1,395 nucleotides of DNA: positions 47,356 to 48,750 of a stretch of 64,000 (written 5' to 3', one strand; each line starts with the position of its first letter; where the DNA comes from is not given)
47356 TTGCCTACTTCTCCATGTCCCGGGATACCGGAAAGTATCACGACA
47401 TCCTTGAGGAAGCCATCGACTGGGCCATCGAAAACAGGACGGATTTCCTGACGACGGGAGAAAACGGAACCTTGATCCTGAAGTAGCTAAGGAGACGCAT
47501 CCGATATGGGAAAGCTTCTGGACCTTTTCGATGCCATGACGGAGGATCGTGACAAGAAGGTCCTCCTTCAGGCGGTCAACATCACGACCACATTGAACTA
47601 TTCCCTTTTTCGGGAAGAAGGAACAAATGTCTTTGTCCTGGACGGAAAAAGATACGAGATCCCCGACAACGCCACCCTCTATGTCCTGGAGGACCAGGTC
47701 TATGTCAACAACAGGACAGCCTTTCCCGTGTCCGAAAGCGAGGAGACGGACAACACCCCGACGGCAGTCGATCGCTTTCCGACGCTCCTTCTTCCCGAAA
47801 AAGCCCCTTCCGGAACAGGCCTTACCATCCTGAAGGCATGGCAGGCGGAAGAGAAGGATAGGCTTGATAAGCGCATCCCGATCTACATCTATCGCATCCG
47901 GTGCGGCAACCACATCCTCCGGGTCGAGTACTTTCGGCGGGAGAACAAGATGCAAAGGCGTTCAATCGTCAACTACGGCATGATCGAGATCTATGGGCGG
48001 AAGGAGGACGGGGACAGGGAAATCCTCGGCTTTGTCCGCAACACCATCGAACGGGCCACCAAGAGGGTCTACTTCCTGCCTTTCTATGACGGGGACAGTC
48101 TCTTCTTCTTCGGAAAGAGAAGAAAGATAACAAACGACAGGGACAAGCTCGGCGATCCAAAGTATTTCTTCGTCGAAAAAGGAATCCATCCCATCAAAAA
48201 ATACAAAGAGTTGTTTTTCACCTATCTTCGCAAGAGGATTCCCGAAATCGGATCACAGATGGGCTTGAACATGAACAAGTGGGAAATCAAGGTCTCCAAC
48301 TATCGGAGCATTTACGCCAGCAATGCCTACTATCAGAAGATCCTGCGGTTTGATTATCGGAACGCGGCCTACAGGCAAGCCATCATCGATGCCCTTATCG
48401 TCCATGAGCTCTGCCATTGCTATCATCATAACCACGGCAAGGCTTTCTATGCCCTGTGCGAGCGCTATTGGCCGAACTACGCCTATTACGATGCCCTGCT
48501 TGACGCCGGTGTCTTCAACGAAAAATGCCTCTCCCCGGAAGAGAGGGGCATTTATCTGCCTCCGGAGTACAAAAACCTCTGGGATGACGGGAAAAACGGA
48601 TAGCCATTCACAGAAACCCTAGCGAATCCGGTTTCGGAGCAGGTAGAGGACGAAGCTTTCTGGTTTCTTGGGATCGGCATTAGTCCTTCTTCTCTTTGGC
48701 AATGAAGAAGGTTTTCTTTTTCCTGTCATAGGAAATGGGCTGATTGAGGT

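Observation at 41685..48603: Giant DUF4011 / Upf1-like SF1 helicase / REase-fold / DUF3320 protein paired with a DUF45 (COG1451) zincin: candidate undescribed nucleic-acid surveillance or defence module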

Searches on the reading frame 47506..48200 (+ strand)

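Call 46: search_protein_families(library=pfam, proteins=[window:47506-48200:+], max_evalue=0.01)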
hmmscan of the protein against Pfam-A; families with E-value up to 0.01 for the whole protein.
window:47506-48200:+ (231 aa): 0 families

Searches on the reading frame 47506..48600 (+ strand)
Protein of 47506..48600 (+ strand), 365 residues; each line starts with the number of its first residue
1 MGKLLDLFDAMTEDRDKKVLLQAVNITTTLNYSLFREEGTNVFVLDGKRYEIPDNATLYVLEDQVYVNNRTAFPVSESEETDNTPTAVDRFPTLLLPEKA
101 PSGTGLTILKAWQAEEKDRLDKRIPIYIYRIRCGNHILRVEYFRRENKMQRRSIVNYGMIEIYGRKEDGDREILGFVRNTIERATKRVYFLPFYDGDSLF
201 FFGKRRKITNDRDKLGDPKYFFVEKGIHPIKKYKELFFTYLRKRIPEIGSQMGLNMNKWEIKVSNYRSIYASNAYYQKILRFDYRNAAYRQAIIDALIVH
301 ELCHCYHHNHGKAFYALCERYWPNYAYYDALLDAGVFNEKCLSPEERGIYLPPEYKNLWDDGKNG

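Call 6: search_protein_families(library=pfam, proteins=[window:47506-48600:+], max_evalue=0.01)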
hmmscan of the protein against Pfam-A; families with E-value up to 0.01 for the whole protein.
window:47506-48600:+ (365 aa): 2 families
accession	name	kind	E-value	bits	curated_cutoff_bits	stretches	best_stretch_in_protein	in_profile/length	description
PF01863.23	YgjP-like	-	1.2e-18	68.3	26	1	233-333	108-205/207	YgjP-like, metallopeptidase domain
PF08325.16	WLM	-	8.3e-05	23.2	26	1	288-320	76-109/190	WLM domain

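Call 7: search_protein_families(library=padloc, proteins=[window:47506-48600:+], max_evalue=0.01)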
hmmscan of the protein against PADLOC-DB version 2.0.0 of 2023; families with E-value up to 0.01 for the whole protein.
window:47506-48600:+ (365 aa): 0 families

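Call 9: search_protein_families(library=ncbifam, proteins=[window:47506-48600:+], max_evalue=0.01)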
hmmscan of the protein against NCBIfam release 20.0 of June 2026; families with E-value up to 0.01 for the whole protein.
window:47506-48600:+ (365 aa): 0 families

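Call 21: find_homologous_proteins(query=window:47506-48600:+, max_evalue=0.001)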
Query window:47506-48600:+ (365 aa): 7 proteins with E <= 0.001 among 1925 candidates.
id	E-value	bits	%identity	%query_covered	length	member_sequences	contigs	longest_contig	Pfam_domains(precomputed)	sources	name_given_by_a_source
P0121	5.2e-249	844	99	100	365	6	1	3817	PF01863.24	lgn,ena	-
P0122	1.5e-198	678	81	99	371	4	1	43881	PF01863.24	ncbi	-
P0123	3.1e-139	482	61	93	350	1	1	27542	PF01863.24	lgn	-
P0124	1.2e-135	471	60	96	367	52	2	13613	PF01863.24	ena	-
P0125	3.4e-135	469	57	96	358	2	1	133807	PF01863.24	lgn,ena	-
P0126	3.1e-122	426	54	97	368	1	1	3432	PF01863.24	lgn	-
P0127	3.4e-105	370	50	96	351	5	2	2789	PF01863.24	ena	-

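Call 40: find_encoding_contigs(protein=P0122, flank=8000, max_places=2)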
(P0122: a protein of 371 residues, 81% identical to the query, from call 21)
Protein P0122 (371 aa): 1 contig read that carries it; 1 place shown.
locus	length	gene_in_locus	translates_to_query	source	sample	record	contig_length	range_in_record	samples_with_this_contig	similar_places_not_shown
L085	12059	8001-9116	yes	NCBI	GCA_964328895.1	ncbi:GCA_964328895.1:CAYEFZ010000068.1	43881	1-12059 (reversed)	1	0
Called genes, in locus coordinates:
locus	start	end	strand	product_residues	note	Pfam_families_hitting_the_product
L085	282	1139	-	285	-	PF02811:PHP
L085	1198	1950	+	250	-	-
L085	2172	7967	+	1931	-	PF13195:DUF4011, PF13086:AAA_11, PF13245:AAA_19 (faint), PF13086:AAA_11, PF13087:AAA_12, PF18741:MTES_1575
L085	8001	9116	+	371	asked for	PF01863:YgjP-like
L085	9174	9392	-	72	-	PF08279:HTH_11 (weak)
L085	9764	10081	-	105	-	-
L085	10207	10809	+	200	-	PF13173:AAA_14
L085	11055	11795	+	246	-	PF01381:HTH_3, PF13443:HTH_26 (faint), PF13560:HTH_31 (faint), PF12844:HTH_19, PF01381:HTH_3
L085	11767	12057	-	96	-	?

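Call 41: find_encoding_contigs(protein=P0123, flank=8000, max_places=2)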
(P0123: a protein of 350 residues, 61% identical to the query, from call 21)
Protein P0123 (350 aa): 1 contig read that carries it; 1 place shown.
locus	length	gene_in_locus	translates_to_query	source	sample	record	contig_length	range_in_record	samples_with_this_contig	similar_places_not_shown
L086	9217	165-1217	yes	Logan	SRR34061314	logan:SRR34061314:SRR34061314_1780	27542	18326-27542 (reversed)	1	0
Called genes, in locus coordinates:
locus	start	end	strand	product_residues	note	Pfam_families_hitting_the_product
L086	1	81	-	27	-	?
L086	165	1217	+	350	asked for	PF01863:YgjP-like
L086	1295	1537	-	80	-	-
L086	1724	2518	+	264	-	PF13560:HTH_31 (weak), PF01381:HTH_3, PF13443:HTH_26 (faint), PF01381:HTH_3, PF12844:HTH_19 (weak), PF13560:HTH_31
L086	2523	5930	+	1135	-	PF00041:fn3 (faint)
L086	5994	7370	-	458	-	PF00171:Aldedh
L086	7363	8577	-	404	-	PF00465:Fe-ADH, PF13685:Fe-ADH_2 (weak), PF25137:ADH_Fe_C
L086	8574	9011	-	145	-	PF12802:MarR_2 (weak)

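Call 42: find_encoding_contigs(protein=P0124, flank=8000, max_places=2)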
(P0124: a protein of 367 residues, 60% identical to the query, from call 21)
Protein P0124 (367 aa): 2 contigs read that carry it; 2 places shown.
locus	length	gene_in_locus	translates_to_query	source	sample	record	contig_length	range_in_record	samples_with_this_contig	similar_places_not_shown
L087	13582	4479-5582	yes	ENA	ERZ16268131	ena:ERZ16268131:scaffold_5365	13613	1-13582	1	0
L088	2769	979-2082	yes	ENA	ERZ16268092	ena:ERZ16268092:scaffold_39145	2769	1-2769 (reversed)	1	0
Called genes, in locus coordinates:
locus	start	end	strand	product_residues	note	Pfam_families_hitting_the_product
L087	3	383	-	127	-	?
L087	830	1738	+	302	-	-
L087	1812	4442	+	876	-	PF13086:AAA_11, PF13087:AAA_12, PF18741:MTES_1575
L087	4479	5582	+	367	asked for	PF01863:YgjP-like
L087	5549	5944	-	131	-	-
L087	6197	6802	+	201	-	PF13338:AbiEi_4 (weak)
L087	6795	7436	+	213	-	PF08843:AbiEii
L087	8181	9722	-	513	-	PF00117:GATase, PF07722:Peptidase_C26, PF02540:NAD_synthase (faint), PF03054:tRNA_Me_trans (weak), PF00958:GMP_synt_C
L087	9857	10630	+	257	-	-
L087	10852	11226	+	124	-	-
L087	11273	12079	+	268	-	-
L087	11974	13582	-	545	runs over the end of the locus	?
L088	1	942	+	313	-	?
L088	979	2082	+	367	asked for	PF01863:YgjP-like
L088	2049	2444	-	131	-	-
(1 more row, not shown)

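Call 43: find_encoding_contigs(protein=P0125, flank=8000, max_places=2)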
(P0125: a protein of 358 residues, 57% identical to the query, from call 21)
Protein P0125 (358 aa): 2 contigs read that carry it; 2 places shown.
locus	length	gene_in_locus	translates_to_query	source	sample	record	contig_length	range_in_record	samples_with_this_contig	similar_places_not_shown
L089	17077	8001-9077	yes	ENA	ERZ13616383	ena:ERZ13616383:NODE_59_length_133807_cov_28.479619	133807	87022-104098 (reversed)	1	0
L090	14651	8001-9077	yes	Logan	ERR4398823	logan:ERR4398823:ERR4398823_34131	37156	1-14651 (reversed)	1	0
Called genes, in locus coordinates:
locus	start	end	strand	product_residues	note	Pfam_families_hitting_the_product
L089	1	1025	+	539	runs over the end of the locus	-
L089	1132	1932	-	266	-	PF02811:PHP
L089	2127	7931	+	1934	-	PF13195:DUF4011, PF13086:AAA_11, PF13245:AAA_19 (faint), PF13086:AAA_11, PF13087:AAA_12, PF18741:MTES_1575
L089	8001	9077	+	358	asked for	PF01863:YgjP-like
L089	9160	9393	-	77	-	PF08279:HTH_11 (weak)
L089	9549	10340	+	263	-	PF13560:HTH_31 (weak), PF01381:HTH_3, PF13443:HTH_26 (faint), PF12844:HTH_19 (weak), PF01381:HTH_3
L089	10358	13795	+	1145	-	-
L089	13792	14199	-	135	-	-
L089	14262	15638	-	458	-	PF00171:Aldedh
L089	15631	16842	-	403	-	PF00465:Fe-ADH, PF13685:Fe-ADH_2, PF25137:ADH_Fe_C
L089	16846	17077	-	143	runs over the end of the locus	PF12802:MarR_2 (weak)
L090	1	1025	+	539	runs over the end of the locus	-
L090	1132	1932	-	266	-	PF02811:PHP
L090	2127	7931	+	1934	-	PF13195:DUF4011, PF13086:AAA_11, PF13245:AAA_19 (faint), PF13086:AAA_11, PF13087:AAA_12, PF18741:MTES_1575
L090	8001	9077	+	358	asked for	PF01863:YgjP-like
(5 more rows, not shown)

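Call 46: search_protein_families(library=pfam, proteins=[L087:830-1735:+, L087:1812-4439:+], max_evalue=0.01)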
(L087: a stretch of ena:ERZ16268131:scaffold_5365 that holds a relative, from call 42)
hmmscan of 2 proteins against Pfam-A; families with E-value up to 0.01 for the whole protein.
L087:830-1735:+ (302 aa): 0 families

L087:1812-4439:+ (876 aa): 4 families
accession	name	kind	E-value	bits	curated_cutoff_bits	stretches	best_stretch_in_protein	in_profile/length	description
PF13087.12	AAA_12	-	6.1e-18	65.5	27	1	327-509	15-193/195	AAA domain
PF18741.7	MTES_1575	-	1.4e-14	54.3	38.2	1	558-648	3-92/96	REase_MTES_1575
PF13086.12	AAA_11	-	3.6e-08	33.9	27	1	254-297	210-254/257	AAA domain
PF11784.13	DUF3320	-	0.0011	19.3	25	1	711-748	9-46/50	Protein of unknown function (DUF3320)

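Call 64: search_solved_structures(query=A2, max_evalue=10)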
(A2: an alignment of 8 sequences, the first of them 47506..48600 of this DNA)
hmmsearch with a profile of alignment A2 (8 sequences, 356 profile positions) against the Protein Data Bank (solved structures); distinct sequences matched with E-value up to 10: 2.
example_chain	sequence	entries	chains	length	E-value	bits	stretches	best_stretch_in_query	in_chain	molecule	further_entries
7lli_K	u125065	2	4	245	0.2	13.7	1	166-240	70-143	T cell receptor gamma variable 8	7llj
6wju_H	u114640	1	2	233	1.8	10.6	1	176-227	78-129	4A10 Fab Heavy Chain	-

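Call 66: predict_structure(alignment_id=A3)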
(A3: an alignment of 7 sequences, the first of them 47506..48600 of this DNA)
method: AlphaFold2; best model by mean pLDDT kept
length: 365 residues; sequences in the alignment: 7
mean_pLDDT: 68.1   pTM: 0.58
mean pLDDT of the five models: 68.1, 68.0, 67.9, 61.6, 57.3
residues with pLDDT >= 90: 16; 70-90: 179; 50-70: 108; < 50: 62
segments of 3 or more residues with pLDDT < 50: 1-18, 69-90, 264-268, 355-365
pLDDT, mean of each block of 10 residues (from residue 1): 35 43 55 63 76 67 60 33 33 78 85 77 78 77 71 76 86 90 65 69 84 83 83 80 81 66 51 53 73 86 69 69 80 72 68 51 36
secondary structure, 60 per line:
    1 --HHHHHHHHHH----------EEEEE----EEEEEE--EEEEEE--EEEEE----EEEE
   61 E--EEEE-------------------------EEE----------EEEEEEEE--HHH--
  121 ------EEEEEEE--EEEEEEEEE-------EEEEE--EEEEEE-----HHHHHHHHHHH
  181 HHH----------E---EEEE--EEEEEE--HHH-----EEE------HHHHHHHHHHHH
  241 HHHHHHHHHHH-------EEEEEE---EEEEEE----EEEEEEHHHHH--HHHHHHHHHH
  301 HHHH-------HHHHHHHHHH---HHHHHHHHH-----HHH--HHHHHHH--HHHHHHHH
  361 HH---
elements in order: H3-12 E23-27 E32-37 E40-45 E48-52 E57-61 E64-67 E93-95 E106-113 E127-133 E136-144 E152-156 E159-164 H170-183 E198-201 E204-209 E220-222 H229-251 E259-264 E268-273 E278-283 H284-288 H291-304 H312-321 H325-333 H344-350 H353-362

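Call 72: fold_search(model_id=the predicted structure, library=pdb)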
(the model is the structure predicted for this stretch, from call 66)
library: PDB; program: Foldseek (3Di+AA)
matches with E <= 10: 300; with E <= 0.001: 0
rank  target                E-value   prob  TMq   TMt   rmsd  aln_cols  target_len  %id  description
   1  4jbk_D                7.8e-02  0.38  0.15  0.26  12.1       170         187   12  Molecular basis for abrogation of activation of pro-inflammatory cytokines (released 2013-06-26)
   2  6p4o_F                1.6e-01  0.06  0.09  0.07  26.6       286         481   10  Complex of XPB helicase with Bax1 endonuclease from Sulfurisphaera tokodaii at 3.15 Angstroms resolution (released 2020-06-03)
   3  4l5q                  1.8e-01  0.07  0.09  0.14  20.9       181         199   13  Crystal structure of p202 HIN1 (released 2013-07-31)
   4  4jbm_B                2.5e-01  0.21  0.13  0.23  10.2       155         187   10  Structure of murine DNA binding protein bound with ds DNA (released 2013-06-26)
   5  4k8x_A                3.4e-01  0.02  0.08  0.05  26.6       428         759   10  Binary complex of 9N DNA polymerase in the replicative state (released 2013-06-26)
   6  5omq_A                4.2e-01  0.03  0.09  0.05  25.3       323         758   13  Ternary complex of 9N DNA polymerase in the replicative state with three metal ions in the active site (released 2017-12-20)
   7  7b0h_F                4.2e-01  0.02  0.10  0.06  26.0       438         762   13  TgoT_6G12 Ternary complex (released 2021-01-13)
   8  4l5t_B                4.5e-01  0.07  0.10  0.17  20.5       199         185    8  Crystal structure of the tetrameric p202 HIN2 (released 2013-07-31)
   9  6nk3_A                4.5e-01  0.06  0.10  0.13  25.1       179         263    9  Crystal structure of murine Mxra8 ectodomain (released 2019-05-22)
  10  6nk3_B                4.7e-01  0.06  0.10  0.13  25.3       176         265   11  Crystal structure of murine Mxra8 ectodomain (released 2019-05-22)
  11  8sok_B                4.7e-01  0.04  0.11  0.11  19.6       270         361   10  Cryo-EM structure of human CST bound to POT1(ESDL)/TPP1 in the presence of telomeric ssDNA (released 2023-06-07)
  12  7b0h_E                4.7e-01  0.02  0.10  0.06  26.0       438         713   13  TgoT_6G12 Ternary complex (released 2021-01-13)
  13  7b0g_A                4.7e-01  0.02  0.08  0.05  25.2       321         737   13  TgoT_6G12 binary with 2 hCTPs (released 2020-12-30)
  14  5vu9_A                4.7e-01  0.02  0.07  0.04  25.2       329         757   12  TNA polymerase, translocated product (released 2017-12-06)
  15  4lue_B                5.0e-01  0.03  0.11  0.10  21.2       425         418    8  Crystal Structure of HCK in complex with 7-[trans-4-(4-methylpiperazin-1-yl)cyclohexyl]-5-(4-phenoxyphenyl)-7H-pyrrolo (released 2014-02-12)
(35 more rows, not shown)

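Call 94: search_protein_representatives(protein=window:47506-48600:+)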
Query: 365 residues. Proteins with E-value up to 0.001 (for the whole library): 1373; up to 1e-10: 29; up to 1e-30: 2. The best 150 are listed.
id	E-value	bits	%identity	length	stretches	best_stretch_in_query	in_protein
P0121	1.6e-249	843.6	99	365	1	1-365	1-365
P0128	3.2e-62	227.3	40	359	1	1-340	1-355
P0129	1.8e-25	106.3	30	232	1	138-338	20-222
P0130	9.4e-24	100.7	35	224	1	156-338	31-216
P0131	7.0e-23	97.8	30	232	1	152-338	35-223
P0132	3.0e-21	92.5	27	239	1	134-337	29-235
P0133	3.5e-19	85.7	38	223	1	183-337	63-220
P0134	2.0e-18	83.2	32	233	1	196-338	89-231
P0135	6.4e-18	81.5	28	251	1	131-330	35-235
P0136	7.9e-18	81.2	29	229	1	135-335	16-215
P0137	1.6e-17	80.2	30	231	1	143-338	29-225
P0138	3.6e-16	75.7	31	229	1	170-338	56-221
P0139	8.8e-15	71.2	31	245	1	188-340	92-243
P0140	3.1e-14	69.4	32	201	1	193-338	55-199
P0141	3.4e-14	69.3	30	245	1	181-339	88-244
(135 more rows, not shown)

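Call 95: find_encoding_contigs(protein=P0128, flank=8000, max_places=3)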
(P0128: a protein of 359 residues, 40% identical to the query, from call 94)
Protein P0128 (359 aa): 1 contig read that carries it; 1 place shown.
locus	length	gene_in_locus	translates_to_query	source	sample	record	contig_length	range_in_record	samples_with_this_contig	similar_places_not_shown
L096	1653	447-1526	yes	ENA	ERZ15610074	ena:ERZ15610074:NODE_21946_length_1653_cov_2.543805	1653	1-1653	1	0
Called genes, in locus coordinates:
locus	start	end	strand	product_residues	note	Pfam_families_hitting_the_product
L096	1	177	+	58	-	?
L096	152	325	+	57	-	-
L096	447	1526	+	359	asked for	PF01863:YgjP-like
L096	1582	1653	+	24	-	?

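Call 97: find_encoding_contigs(protein=P0129, flank=8000, max_places=5)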
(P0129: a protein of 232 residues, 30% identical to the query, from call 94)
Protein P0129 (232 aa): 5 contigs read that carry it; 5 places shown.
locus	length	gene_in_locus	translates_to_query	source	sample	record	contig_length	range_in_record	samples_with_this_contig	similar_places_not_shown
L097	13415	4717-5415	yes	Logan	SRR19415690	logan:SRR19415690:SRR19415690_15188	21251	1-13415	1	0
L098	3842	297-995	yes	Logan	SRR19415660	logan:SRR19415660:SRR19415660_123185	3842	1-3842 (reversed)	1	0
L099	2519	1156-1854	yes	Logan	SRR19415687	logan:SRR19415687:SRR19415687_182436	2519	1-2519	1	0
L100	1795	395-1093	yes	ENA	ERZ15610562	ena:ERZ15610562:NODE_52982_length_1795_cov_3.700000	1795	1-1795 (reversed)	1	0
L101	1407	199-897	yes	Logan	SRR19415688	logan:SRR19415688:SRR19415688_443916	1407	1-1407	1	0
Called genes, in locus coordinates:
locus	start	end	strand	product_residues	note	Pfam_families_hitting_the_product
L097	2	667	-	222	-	?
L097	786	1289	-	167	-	PF01243:PNPOx_N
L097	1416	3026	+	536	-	PF01442:Apolipoprotein, PF02646:RmuC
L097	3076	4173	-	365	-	PF00465:Fe-ADH, PF13685:Fe-ADH_2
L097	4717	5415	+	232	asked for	PF01863:YgjP-like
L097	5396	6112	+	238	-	PF00588:SpoU_methylase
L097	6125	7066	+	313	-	PF06821:Ser_hydrolase (faint), PF12146:Hydrolase_4 (faint)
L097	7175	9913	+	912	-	PF00133:tRNA-synt_1, PF09334:tRNA-synt_1g, PF13603:tRNA-synt_1_2, PF08264:Anticodon_1, PF06827:zf-FPG_IleRS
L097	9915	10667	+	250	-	PF01252:Peptidase_A8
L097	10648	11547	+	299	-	PF01479:S4, PF00849:PseudoU_synth_2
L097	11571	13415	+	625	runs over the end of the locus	-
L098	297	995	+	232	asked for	PF01863:YgjP-like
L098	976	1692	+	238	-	PF00588:SpoU_methylase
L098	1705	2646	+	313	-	PF06821:Ser_hydrolase (faint), PF12146:Hydrolase_4 (faint)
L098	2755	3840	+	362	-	?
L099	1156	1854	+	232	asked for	PF01863:YgjP-like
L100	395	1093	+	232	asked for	PF01863:YgjP-like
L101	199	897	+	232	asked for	PF01863:YgjP-like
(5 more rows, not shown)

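Call 98: find_encoding_contigs(protein=P0131, flank=8000, max_places=5)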
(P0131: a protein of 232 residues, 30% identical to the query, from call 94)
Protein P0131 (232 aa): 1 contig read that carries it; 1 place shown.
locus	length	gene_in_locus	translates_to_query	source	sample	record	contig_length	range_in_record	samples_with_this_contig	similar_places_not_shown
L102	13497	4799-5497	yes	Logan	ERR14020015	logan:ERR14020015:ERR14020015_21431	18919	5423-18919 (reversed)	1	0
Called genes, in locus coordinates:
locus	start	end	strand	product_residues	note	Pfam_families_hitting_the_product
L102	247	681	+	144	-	PF10571:UPF0547 (faint), PF12773:DZR, PF13240:Zn_Ribbon_1, PF13248:Zn_ribbon_3 (faint)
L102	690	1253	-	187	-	PF03352:Adenine_glyco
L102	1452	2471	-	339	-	PF00730:HhH-GPD, PF00633:HHH (faint), PF14815:NUDIX_4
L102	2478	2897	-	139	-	-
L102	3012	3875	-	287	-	-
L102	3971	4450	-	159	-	-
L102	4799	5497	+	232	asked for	PF01863:YgjP-like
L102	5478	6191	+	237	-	PF00588:SpoU_methylase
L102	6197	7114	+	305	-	PF12146:Hydrolase_4 (faint)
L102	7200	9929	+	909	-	PF00133:tRNA-synt_1, PF09334:tRNA-synt_1g, PF08264:Anticodon_1, PF06827:zf-FPG_IleRS (weak)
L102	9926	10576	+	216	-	PF01252:Peptidase_A8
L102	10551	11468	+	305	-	PF01479:S4, PF00849:PseudoU_synth_2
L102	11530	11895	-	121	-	-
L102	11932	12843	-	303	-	PF11858:DUF3378 (weak), PF01351:RNase_HII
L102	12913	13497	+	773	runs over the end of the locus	PF00488:MutS_V, PF01713:Smr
